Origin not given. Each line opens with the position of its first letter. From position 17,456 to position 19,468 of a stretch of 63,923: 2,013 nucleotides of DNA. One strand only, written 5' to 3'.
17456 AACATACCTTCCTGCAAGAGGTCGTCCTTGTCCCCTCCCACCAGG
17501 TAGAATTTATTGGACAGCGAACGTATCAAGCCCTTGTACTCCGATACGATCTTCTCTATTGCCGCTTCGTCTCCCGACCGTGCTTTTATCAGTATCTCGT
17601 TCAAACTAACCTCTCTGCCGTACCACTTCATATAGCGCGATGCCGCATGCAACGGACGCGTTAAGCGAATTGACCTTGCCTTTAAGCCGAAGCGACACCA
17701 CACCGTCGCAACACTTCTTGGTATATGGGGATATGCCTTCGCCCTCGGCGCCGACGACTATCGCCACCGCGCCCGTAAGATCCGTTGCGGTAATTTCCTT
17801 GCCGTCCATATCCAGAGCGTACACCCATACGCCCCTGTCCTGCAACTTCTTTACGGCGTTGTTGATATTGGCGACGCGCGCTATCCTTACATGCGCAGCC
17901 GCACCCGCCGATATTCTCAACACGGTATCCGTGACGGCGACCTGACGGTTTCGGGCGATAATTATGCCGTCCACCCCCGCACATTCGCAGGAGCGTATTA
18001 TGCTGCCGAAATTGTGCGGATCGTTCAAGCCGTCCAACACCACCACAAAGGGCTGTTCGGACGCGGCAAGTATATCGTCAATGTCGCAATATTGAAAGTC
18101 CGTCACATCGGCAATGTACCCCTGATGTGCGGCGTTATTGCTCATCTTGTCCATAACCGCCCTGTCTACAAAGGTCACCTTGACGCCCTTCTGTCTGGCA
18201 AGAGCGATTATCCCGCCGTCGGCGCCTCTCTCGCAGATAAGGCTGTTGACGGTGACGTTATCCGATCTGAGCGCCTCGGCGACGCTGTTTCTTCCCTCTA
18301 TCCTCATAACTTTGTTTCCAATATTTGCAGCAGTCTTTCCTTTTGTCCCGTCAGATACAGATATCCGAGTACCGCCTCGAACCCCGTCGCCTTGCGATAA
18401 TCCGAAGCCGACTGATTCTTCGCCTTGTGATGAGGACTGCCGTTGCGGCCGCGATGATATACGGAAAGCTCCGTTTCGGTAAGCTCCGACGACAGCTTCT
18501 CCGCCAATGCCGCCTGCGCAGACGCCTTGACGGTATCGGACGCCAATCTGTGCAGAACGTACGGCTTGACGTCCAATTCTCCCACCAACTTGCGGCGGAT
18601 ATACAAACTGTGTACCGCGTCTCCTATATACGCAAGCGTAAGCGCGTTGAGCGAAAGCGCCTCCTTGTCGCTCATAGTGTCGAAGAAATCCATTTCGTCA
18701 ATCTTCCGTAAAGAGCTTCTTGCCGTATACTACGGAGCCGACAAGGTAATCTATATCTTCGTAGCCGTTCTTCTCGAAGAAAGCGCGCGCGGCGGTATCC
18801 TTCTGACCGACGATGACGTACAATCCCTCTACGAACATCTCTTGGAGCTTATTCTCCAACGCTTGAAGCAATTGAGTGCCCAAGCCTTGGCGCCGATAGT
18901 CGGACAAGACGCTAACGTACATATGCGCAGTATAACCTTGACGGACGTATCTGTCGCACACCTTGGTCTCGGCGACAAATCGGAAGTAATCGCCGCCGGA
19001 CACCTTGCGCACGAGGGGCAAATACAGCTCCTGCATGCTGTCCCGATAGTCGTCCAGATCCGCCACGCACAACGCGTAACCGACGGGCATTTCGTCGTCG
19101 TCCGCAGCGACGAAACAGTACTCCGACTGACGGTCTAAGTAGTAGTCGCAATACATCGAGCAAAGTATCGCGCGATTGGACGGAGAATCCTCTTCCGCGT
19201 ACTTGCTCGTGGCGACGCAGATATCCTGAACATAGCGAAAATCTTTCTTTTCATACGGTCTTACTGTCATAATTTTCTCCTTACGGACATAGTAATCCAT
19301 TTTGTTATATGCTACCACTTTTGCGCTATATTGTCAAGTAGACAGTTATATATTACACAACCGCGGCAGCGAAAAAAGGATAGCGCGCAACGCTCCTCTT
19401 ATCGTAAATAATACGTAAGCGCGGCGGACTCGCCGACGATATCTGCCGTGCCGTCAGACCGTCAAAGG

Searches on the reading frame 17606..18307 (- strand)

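Call 18: search_protein_families(library=pfam, proteins=[window:17606-18307:-], max_evalue=0.001)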
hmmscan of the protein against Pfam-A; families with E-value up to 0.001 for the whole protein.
window:17606-18307:- (233 aa): 2 families
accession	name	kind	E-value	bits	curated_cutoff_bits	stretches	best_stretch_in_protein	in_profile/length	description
PF00588.24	SpoU_methylase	-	7.6e-41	140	29.7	1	87-226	2-142/142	SpoU rRNA Methylase family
PF08032.17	SpoU_sub_bind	-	4.2e-16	59.5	22.8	1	3-73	2-75/76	RNA 2'-O ribose methyltransferase substrate binding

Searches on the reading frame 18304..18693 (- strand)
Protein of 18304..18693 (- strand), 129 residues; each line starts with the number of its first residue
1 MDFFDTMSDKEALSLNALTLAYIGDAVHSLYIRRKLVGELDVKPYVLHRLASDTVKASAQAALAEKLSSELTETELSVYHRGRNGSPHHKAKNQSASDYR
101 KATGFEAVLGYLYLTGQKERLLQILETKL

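Call 18: search_protein_families(library=pfam, proteins=[window:18304-18693:-], max_evalue=0.001)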
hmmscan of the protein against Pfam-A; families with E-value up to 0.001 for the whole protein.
window:18304-18693:- (129 aa): 1 family
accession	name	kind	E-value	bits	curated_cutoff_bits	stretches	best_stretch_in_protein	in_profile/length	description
PF00636.31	Ribonuclease_3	-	7e-23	81.8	27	1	19-117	2-102/102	Ribonuclease III domain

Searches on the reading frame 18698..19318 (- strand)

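Call 18: search_protein_families(library=pfam, proteins=[window:18698-19318:-], max_evalue=0.001)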
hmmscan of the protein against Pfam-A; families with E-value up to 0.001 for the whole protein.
window:18698-19318:- (206 aa): 4 families
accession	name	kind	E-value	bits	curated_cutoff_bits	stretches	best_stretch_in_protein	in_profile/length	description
PF00583.31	Acetyltransf_1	-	6.5e-14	52.6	20.7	1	56-186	24-116/116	Acetyltransferase (GNAT) family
PF13508.13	Acetyltransf_7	-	5.4e-13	49.6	27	1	125-187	21-83/84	Acetyltransferase (GNAT) domain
PF13673.13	Acetyltransf_10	-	2.4e-09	37.7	23.6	1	136-190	58-111/128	Acetyltransferase (GNAT) domain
PF08445.16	FR47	-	9.2e-09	35.6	22.1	1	119-189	11-80/86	FR47-like protein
